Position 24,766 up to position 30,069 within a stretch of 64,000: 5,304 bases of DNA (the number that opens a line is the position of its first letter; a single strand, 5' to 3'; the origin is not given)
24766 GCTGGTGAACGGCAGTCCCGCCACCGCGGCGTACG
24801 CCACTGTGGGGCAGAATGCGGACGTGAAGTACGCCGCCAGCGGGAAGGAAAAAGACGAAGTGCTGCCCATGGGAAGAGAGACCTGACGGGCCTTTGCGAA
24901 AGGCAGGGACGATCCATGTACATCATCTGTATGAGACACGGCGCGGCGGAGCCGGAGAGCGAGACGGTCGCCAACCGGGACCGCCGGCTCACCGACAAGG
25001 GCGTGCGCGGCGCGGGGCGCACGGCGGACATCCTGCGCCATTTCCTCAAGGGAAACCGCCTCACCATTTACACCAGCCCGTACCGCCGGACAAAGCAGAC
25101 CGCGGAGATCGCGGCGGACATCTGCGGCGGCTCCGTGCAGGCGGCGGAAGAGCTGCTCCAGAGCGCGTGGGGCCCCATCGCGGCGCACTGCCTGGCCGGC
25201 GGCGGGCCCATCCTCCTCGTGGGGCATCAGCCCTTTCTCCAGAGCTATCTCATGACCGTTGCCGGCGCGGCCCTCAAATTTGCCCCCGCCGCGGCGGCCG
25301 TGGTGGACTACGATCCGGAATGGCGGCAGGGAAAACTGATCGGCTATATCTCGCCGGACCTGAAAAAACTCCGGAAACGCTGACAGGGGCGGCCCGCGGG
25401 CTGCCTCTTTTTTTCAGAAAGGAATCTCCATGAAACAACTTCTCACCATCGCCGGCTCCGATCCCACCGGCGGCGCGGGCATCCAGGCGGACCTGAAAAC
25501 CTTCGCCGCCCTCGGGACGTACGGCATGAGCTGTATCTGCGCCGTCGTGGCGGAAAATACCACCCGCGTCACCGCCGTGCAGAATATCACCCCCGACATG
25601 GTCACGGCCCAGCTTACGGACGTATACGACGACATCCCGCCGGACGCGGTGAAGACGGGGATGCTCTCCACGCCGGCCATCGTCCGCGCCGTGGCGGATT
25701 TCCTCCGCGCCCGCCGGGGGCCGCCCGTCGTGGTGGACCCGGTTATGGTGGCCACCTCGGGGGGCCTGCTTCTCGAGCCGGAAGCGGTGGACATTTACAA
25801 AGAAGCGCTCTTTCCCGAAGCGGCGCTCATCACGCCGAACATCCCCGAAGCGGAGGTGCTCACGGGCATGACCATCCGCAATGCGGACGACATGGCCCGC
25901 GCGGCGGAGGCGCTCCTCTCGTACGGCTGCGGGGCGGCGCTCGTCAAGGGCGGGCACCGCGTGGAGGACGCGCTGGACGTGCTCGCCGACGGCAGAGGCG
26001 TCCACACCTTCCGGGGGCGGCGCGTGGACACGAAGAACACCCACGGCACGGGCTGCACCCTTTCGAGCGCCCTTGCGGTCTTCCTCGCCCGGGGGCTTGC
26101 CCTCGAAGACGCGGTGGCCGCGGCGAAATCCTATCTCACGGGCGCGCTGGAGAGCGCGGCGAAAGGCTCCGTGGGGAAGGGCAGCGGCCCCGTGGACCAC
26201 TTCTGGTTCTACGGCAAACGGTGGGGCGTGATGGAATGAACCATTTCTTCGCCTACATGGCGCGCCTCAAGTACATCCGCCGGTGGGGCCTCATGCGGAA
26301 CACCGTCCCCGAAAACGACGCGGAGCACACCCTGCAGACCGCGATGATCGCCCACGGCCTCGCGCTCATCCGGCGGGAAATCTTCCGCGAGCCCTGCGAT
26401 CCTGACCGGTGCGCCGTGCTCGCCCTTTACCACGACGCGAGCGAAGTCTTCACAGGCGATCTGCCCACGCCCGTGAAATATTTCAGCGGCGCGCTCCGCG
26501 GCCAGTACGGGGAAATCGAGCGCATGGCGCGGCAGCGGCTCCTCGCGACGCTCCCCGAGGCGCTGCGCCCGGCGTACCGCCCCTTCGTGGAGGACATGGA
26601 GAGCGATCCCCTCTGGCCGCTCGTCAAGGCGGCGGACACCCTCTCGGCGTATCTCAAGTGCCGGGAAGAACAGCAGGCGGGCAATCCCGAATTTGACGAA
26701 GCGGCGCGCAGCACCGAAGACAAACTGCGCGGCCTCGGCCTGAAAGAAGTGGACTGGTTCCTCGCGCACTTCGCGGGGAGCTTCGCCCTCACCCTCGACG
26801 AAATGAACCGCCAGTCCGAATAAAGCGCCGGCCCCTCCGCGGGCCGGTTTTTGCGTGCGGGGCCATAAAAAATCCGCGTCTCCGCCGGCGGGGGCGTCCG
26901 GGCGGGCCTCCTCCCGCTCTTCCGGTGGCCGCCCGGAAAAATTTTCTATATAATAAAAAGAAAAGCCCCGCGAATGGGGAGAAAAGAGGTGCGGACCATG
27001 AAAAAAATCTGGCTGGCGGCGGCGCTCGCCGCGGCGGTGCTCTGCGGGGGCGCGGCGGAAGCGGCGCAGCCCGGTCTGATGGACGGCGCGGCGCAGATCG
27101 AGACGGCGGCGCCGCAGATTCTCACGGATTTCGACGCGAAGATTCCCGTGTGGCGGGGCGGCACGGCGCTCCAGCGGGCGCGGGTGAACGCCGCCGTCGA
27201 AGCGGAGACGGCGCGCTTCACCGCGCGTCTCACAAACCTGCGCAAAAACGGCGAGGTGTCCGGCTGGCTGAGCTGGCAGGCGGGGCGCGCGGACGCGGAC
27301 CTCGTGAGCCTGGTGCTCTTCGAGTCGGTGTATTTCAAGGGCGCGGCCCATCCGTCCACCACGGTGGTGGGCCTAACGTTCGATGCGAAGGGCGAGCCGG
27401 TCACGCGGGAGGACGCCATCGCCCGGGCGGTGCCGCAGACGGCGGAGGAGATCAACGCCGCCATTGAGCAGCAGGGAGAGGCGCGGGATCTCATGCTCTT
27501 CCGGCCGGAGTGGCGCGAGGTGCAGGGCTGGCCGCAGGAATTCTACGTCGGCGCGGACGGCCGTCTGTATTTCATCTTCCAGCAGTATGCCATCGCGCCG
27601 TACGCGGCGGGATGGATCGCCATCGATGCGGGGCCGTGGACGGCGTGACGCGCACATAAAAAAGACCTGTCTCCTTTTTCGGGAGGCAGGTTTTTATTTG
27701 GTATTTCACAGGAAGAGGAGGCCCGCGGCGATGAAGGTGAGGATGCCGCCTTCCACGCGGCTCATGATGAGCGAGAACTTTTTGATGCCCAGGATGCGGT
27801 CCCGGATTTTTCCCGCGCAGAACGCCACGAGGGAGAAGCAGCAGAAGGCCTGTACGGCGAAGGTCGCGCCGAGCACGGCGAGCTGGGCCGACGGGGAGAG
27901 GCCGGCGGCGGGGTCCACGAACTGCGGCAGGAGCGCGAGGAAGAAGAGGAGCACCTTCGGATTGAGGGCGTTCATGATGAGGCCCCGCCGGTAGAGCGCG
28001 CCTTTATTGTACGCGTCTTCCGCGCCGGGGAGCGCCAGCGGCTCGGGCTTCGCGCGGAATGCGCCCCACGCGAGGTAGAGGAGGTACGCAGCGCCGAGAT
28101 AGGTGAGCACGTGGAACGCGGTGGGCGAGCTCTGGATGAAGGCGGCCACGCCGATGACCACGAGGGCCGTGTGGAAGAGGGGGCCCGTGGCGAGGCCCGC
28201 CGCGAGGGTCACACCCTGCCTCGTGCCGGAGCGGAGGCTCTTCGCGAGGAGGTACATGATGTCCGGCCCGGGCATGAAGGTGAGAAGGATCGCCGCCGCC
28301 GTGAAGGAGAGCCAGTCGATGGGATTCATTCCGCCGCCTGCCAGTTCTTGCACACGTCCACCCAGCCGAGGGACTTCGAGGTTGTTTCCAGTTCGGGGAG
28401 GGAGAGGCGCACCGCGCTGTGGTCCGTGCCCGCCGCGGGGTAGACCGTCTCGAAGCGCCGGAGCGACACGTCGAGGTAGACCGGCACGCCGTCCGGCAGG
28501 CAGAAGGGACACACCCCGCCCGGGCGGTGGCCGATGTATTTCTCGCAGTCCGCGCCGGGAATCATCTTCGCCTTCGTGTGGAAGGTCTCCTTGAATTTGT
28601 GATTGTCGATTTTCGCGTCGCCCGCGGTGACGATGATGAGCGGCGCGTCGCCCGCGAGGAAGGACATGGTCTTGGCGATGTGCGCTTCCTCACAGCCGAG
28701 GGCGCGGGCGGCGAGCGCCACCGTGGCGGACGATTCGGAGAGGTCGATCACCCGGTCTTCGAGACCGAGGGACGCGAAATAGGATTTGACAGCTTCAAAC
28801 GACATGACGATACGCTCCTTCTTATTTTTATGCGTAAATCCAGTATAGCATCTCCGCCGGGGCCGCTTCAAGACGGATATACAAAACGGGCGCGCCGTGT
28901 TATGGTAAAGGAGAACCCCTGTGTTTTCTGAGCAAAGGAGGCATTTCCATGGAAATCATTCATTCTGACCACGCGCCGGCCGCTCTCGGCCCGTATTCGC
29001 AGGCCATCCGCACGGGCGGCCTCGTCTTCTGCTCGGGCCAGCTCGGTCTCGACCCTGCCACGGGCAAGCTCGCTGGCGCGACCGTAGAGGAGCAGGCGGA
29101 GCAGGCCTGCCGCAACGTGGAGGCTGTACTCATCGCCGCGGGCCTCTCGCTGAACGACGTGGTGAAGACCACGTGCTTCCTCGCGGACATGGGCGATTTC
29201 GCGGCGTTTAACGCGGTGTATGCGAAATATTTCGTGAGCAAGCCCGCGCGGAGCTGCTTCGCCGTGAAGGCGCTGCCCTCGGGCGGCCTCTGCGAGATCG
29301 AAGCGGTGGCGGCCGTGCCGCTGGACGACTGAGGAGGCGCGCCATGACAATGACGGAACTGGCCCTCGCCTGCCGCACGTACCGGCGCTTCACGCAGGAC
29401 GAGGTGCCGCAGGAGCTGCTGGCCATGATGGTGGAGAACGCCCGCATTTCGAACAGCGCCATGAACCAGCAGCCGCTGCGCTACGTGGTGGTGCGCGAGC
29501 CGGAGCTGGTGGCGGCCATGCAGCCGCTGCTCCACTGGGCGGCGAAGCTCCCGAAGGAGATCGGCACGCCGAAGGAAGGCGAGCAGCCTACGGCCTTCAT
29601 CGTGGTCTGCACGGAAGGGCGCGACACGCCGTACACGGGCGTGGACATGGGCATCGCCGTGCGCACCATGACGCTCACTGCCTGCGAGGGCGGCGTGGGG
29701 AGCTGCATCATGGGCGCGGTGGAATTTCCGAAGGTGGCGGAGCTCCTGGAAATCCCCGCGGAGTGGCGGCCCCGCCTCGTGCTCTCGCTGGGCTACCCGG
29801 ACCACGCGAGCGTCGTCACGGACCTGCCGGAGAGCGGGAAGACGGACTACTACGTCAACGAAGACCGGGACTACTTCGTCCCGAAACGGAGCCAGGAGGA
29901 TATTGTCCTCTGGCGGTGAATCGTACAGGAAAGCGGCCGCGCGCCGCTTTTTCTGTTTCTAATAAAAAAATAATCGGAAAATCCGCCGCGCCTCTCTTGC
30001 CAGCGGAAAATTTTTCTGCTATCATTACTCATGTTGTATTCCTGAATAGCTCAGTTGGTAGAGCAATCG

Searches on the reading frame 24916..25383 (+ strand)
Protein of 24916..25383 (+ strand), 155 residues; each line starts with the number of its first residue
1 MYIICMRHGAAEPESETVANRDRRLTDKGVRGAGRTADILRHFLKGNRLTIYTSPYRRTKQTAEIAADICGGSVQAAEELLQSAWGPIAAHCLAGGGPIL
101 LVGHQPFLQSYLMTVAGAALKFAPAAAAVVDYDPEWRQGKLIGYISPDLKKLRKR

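Call 23: search_protein_families(library=pfam, proteins=[window:24916-25383:+], max_evalue=0.0001)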
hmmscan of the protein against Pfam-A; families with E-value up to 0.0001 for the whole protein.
window:24916-25383:+ (155 aa): 1 family
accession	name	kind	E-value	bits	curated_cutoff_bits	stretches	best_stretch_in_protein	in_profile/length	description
PF00300.27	His_Phos_1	-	4.7e-12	46.4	21.7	1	3-87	1-84/194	Histidine phosphatase superfamily (branch 1)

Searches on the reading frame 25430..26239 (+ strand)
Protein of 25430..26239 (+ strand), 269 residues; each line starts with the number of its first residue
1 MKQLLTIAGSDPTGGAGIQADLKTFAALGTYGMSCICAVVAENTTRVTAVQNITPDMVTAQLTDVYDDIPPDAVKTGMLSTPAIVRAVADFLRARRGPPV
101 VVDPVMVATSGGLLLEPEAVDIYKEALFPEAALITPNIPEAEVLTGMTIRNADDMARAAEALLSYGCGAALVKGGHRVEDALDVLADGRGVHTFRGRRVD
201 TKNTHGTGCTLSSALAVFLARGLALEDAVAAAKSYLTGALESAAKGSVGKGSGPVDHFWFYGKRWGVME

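Call 23: search_protein_families(library=pfam, proteins=[window:25430-26239:+], max_evalue=0.0001)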
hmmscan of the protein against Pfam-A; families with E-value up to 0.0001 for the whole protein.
window:25430-26239:+ (269 aa): 3 families
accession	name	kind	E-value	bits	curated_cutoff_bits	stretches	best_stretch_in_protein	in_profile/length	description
PF08543.17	Phos_pyr_kin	-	5.1e-92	308.1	27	1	11-256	1-246/246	Phosphomethylpyrimidine kinase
PF00294.29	PfkB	-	1.7e-07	31.3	25.8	1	113-232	172-282/302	pfkB family carbohydrate kinase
PF01256.23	Carb_kinase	-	4.7e-07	30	27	1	5-235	2-215/242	NAD(P)H-hydrate dehydratase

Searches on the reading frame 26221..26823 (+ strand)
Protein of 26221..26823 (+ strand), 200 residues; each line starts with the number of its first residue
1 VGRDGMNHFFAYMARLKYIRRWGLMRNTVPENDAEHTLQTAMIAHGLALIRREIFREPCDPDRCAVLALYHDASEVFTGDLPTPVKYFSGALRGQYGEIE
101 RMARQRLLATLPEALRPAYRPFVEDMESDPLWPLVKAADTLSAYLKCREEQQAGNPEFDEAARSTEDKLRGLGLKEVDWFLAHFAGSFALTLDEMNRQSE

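Call 23: search_protein_families(library=pfam, proteins=[window:26221-26823:+], max_evalue=0.0001)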
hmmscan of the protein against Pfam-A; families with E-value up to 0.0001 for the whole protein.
window:26221-26823:+ (200 aa): 3 families
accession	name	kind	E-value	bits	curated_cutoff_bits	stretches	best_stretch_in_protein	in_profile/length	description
PF12917.13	YfbR-like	-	4.4e-72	242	25.9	1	8-187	1-181/182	5'-deoxynucleotidase YfbR-like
PF13023.12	HD_3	-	4.6e-14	53.1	22.5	1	14-160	2-143/165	HD domain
PF01966.28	HD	-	1e-06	29.4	22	1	34-110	2-73/116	HD domain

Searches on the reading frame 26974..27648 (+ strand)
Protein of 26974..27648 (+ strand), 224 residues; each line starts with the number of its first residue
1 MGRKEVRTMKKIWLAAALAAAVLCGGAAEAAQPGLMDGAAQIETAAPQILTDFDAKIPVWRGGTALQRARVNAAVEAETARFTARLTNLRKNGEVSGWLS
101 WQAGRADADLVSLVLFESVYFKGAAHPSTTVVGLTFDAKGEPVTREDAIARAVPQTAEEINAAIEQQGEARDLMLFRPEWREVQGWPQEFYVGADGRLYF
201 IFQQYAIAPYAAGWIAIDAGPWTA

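Call 23: search_protein_families(library=pfam, proteins=[window:26974-27648:+], max_evalue=0.0001)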
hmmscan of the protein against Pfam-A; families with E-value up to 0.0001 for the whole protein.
window:26974-27648:+ (224 aa): 1 family
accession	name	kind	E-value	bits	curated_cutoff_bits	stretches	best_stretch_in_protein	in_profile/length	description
PF11738.13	DUF3298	-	2.5e-07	32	24.1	1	154-215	12-77/84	Protein of unknown function (DUF3298)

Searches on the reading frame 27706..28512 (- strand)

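Call 23: search_protein_families(library=pfam, proteins=[window:27706-28512:-], max_evalue=0.0001)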
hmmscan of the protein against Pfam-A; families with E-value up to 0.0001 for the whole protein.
window:27706-28512:- (268 aa): 1 family
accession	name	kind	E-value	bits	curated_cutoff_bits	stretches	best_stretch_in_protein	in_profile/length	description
PF01810.24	LysE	-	2.3e-38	132.1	25.6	1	77-266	3-190/193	LysE type translocator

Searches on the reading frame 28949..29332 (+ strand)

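Call 24: search_protein_families(library=pfam, proteins=[window:28949-29332:+], max_evalue=0.0001)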
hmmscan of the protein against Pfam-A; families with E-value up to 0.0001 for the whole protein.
window:28949-29332:+ (127 aa): 1 family
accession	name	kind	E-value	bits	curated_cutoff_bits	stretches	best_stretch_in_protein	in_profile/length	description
PF01042.26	Ribonuc_L-PSP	-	2.4e-41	140.9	27.3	1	8-123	3-121/121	Endoribonuclease L-PSP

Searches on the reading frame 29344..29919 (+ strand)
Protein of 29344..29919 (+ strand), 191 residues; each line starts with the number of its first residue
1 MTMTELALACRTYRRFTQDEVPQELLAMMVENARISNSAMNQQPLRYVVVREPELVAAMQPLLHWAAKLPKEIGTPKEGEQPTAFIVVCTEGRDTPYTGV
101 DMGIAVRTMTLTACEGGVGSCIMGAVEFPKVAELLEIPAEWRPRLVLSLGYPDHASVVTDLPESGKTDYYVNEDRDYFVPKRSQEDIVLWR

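Call 24: search_protein_families(library=pfam, proteins=[window:29344-29919:+], max_evalue=0.0001)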
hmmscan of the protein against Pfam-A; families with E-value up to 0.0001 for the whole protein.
window:29344-29919:+ (191 aa): 2 families
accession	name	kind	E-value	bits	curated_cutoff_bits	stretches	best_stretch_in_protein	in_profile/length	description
PF00881.29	Nitroreductase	-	1.2e-19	71.5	23.5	1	11-151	5-167/167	Nitroreductase family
PF14512.11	TM1586_NiRdase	-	3.9e-06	27.1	27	0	18-113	153-215/215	Putative TM nitroreductase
